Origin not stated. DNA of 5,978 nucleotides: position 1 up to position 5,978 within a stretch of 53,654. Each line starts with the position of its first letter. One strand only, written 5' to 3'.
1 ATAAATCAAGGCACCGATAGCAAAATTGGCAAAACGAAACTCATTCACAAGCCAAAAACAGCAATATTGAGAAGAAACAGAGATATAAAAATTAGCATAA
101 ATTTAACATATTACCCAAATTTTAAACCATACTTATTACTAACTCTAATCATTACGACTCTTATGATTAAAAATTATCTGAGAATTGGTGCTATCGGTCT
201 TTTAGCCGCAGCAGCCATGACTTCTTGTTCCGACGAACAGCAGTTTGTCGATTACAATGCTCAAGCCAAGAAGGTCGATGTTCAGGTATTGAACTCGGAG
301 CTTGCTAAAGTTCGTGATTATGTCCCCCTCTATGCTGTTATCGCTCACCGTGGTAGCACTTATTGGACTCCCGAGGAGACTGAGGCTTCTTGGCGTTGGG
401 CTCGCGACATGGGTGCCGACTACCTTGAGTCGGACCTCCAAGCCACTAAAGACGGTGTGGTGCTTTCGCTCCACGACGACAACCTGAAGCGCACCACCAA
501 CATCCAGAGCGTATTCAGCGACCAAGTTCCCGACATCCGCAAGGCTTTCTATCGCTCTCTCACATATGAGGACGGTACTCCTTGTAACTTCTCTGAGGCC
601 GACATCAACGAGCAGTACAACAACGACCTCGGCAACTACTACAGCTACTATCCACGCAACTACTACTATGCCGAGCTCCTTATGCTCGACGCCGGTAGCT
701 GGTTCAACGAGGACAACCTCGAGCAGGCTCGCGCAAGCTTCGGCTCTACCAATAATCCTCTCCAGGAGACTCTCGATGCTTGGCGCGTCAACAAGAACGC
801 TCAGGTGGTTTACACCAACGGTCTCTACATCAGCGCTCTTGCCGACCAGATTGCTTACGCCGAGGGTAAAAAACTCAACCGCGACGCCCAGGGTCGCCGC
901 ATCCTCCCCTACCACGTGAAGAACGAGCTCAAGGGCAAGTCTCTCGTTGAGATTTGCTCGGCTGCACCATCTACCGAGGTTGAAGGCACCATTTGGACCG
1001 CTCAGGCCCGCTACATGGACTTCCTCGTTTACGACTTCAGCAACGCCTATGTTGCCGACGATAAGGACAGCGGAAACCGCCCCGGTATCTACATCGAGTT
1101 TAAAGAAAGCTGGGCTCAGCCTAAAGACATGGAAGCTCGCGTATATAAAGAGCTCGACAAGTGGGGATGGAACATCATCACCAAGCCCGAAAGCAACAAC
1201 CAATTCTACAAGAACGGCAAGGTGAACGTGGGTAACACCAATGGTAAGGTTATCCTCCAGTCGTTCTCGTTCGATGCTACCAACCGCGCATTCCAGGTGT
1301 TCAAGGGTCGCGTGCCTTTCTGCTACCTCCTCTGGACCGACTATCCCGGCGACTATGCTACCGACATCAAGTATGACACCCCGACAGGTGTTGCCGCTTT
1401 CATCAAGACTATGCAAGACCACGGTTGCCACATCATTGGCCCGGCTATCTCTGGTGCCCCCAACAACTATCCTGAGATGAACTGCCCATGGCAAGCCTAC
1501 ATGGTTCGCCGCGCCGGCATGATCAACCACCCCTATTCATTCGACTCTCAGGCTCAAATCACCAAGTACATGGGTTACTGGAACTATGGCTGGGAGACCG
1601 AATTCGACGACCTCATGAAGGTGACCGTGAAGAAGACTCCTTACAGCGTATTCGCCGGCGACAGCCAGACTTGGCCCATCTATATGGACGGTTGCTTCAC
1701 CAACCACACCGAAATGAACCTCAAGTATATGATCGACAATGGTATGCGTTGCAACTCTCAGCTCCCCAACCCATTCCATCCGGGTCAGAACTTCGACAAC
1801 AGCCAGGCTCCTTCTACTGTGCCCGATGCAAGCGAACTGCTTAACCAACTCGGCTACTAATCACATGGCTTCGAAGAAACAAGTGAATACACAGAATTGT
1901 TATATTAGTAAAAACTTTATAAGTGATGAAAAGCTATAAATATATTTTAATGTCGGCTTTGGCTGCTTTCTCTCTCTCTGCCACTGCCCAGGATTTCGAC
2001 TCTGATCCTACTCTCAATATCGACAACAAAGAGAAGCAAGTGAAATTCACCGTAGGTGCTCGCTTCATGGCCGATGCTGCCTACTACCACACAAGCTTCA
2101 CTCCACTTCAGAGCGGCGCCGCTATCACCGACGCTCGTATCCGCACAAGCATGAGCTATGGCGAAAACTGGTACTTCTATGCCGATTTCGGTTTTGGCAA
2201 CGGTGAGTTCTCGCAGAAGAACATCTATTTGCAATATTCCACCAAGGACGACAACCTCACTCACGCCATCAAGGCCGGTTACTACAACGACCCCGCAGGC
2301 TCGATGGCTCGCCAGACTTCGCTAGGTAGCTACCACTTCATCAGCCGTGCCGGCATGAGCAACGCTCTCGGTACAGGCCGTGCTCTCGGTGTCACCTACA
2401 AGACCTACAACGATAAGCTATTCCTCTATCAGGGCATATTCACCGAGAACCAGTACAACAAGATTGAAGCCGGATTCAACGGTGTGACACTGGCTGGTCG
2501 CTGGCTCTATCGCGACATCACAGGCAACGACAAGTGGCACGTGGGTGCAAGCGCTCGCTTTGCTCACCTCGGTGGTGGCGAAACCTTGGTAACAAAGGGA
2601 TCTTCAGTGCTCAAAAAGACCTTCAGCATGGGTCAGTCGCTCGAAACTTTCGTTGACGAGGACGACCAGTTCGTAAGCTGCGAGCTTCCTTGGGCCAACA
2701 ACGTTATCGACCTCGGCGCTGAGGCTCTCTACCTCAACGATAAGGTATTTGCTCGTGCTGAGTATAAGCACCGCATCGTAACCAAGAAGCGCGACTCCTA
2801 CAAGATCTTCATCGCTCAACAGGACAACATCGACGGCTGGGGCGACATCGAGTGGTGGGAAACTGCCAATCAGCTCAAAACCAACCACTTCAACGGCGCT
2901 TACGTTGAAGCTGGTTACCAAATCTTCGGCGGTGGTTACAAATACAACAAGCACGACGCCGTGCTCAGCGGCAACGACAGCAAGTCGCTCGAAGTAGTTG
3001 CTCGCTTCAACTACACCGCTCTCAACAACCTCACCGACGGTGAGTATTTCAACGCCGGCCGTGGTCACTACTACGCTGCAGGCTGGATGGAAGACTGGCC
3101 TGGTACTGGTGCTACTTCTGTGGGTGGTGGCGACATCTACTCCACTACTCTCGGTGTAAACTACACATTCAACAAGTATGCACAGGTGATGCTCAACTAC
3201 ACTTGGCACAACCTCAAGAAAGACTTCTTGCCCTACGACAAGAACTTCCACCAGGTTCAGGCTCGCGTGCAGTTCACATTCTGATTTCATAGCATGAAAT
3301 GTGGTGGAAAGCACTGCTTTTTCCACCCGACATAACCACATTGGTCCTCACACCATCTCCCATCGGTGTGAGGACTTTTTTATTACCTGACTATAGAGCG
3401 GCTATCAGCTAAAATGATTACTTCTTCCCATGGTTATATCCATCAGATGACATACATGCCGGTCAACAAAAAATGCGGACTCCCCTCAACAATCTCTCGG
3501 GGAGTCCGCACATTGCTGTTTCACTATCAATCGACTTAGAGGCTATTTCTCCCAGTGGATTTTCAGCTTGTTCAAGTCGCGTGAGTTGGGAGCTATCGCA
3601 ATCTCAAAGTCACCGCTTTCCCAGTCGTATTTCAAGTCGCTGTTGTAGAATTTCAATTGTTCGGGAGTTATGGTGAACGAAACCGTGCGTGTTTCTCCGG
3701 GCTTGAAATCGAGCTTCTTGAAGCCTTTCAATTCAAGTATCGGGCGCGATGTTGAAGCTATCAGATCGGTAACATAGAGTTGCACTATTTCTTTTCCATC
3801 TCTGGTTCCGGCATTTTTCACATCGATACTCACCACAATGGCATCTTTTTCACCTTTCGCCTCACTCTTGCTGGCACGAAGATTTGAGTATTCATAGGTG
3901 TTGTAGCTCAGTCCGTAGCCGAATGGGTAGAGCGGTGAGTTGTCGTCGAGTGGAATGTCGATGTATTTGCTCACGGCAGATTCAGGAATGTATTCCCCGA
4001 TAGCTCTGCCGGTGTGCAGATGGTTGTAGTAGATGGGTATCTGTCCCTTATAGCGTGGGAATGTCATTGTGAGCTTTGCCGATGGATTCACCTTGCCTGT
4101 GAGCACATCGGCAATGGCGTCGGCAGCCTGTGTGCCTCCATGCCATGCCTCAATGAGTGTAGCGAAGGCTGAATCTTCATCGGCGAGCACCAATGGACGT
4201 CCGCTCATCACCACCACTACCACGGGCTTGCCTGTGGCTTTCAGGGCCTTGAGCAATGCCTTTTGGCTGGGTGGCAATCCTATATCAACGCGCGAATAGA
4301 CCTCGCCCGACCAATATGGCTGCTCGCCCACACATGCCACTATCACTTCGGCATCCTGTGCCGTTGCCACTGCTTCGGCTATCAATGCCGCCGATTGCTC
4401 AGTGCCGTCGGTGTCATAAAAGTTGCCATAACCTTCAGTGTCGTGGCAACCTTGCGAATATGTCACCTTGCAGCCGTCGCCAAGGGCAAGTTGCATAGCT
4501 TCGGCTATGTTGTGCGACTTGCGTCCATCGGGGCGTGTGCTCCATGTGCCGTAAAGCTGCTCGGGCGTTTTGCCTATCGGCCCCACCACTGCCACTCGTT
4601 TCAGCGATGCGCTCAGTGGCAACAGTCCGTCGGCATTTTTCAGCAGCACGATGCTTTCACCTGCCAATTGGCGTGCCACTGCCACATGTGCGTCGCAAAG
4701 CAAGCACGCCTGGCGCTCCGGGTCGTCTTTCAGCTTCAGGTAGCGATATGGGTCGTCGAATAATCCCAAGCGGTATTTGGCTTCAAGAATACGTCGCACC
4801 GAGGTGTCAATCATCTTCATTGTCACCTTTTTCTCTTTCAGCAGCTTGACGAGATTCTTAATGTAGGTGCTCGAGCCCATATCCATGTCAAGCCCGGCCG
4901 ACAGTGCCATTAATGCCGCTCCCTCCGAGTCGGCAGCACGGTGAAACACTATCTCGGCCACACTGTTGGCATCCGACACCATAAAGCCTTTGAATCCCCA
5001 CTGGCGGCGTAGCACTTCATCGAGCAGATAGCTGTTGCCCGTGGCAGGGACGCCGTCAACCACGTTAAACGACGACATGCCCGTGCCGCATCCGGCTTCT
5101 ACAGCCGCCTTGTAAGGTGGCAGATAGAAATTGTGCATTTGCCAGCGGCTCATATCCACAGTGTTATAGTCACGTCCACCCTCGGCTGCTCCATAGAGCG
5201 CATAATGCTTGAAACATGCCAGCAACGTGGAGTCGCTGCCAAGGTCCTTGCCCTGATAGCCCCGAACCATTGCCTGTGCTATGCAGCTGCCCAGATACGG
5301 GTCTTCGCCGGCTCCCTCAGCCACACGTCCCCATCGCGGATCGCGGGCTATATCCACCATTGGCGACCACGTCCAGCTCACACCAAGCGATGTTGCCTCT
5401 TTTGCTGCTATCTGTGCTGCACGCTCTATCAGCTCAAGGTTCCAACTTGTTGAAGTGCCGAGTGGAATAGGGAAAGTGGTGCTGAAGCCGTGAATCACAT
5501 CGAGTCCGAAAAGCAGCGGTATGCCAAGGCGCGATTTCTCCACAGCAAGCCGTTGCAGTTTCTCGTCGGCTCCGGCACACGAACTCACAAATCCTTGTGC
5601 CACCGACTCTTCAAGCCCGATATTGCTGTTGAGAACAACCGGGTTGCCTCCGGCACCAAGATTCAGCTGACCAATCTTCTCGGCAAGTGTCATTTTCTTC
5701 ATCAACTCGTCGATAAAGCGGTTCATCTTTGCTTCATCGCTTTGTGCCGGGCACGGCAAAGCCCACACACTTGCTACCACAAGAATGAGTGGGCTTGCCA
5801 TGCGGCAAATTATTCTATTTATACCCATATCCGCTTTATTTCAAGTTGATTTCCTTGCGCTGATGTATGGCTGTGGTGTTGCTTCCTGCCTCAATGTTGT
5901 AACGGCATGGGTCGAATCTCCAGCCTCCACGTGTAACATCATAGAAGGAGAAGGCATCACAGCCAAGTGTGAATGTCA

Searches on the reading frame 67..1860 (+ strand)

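Call 48: search_protein_families(library=ncbifam, proteins=[window:67-1860:+], max_evalue=0.01)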
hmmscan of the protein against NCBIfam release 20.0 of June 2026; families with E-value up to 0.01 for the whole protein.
window:67-1860:+ (597 aa): 3 families
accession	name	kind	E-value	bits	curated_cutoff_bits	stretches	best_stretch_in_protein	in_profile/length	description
NF008354.0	PRK11143.1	equivalog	1.7e-12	46.9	254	1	90-154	32-96/359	glycerophosphodiester phosphodiesterase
NF006989.0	PRK09454.1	equivalog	4.7e-12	45.8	264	1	86-148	7-69/251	glycerophosphodiester phosphodiesterase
NF053857.1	LysphglycPlipDStph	equivalog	2.6e-07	30.3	450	1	91-151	48-108/305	lysophosphatidylglycerol phospholipase D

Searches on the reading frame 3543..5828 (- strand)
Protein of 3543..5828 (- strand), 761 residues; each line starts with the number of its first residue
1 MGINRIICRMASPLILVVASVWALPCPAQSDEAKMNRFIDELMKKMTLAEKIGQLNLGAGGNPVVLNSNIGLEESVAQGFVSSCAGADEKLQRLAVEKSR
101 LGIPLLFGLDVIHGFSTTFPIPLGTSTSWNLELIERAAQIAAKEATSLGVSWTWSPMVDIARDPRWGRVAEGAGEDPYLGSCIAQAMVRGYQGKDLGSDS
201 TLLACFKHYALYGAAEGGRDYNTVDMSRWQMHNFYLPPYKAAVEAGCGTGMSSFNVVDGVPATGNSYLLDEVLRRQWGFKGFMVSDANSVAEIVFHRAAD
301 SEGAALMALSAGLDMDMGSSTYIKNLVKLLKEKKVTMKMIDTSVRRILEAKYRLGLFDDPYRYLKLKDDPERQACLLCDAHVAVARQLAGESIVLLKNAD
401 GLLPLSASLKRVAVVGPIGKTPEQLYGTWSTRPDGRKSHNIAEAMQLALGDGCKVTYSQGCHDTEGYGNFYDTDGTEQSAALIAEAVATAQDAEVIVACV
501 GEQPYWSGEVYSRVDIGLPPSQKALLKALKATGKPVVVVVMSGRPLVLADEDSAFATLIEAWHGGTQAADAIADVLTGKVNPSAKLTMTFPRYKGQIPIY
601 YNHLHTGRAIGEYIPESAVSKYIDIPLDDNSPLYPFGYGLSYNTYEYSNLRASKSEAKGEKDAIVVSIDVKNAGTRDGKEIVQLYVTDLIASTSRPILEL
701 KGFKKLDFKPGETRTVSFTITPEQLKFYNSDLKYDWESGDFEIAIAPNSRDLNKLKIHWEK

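Call 14: search_protein_families(library=pfam, proteins=[window:3543-5828:-], max_evalue=0.001)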
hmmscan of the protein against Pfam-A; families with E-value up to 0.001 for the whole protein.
window:3543-5828:- (761 aa): 3 families
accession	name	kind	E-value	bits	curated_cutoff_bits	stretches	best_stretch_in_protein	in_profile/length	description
PF00933.27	Glyco_hydro_3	-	7.7e-64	216.5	27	1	90-349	50-315/316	Glycosyl hydrolase family 3 N terminal domain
PF01915.27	Glyco_hydro_3_C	-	3.3e-50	171.3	31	1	393-642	1-200/200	Glycosyl hydrolase family 3 C-terminal domain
PF14310.12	Fn3-like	-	1.4e-19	70.4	25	1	680-749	1-71/71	Fibronectin type III-like domain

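Call 69: search_solved_structures(query=window:3543-5828:-, max_evalue=1e-30)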
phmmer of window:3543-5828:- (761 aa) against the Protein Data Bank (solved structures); distinct sequences matched with E-value up to 1e-30: 62 (the best 60 are shown).
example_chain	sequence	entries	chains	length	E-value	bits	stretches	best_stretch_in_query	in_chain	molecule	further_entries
3u48_A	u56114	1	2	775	1.4e-229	767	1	34-761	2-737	JMB19063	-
3u4a_A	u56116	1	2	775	6.7e-229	764.7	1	34-761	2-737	JMB19063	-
5tf0_A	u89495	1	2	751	6.7e-214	715.1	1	34-752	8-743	Glycosyl hydrolase family 3 N-terminal domain protein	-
9urf_A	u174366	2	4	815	4.7e-211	705.7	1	4-756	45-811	beta-glucosidase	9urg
5xxl_A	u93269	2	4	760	9.5e-211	704.7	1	28-755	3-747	Periplasmic beta-glucosidase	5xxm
5xxn_A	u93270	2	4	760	4.7e-210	702.4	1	28-755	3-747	Periplasmic beta-glucosidase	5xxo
6r5i_A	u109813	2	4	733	4.4e-190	636.4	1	36-749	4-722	Periplasmic beta-glucosidase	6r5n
6r5p_B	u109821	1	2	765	1.5e-189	634.6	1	35-749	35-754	Periplasmic beta-glucosidase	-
6r5r_A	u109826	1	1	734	1.9e-189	634.3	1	36-749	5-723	Periplasmic beta-glucosidase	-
6r5o_B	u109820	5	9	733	2.1e-189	634.1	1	36-749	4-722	Periplasmic beta-glucosidase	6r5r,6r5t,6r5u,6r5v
4zoa_A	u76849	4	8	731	4.5e-150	504.1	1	89-756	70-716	Lin1840 protein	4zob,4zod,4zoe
4zo6_A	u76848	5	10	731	6.2e-149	500.4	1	89-756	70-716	Lin1840 protein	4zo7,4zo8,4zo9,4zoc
8xrt_E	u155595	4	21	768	2.1e-118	399.4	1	39-752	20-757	GH3 enzyme CcBgl3B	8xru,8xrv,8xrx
5z9s_A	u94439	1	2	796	2.1e-117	396.1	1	27-751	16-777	Glycosyl hydrolase family 3 protein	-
5z87_A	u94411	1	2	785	1.6e-114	386.6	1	87-757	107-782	EmGH1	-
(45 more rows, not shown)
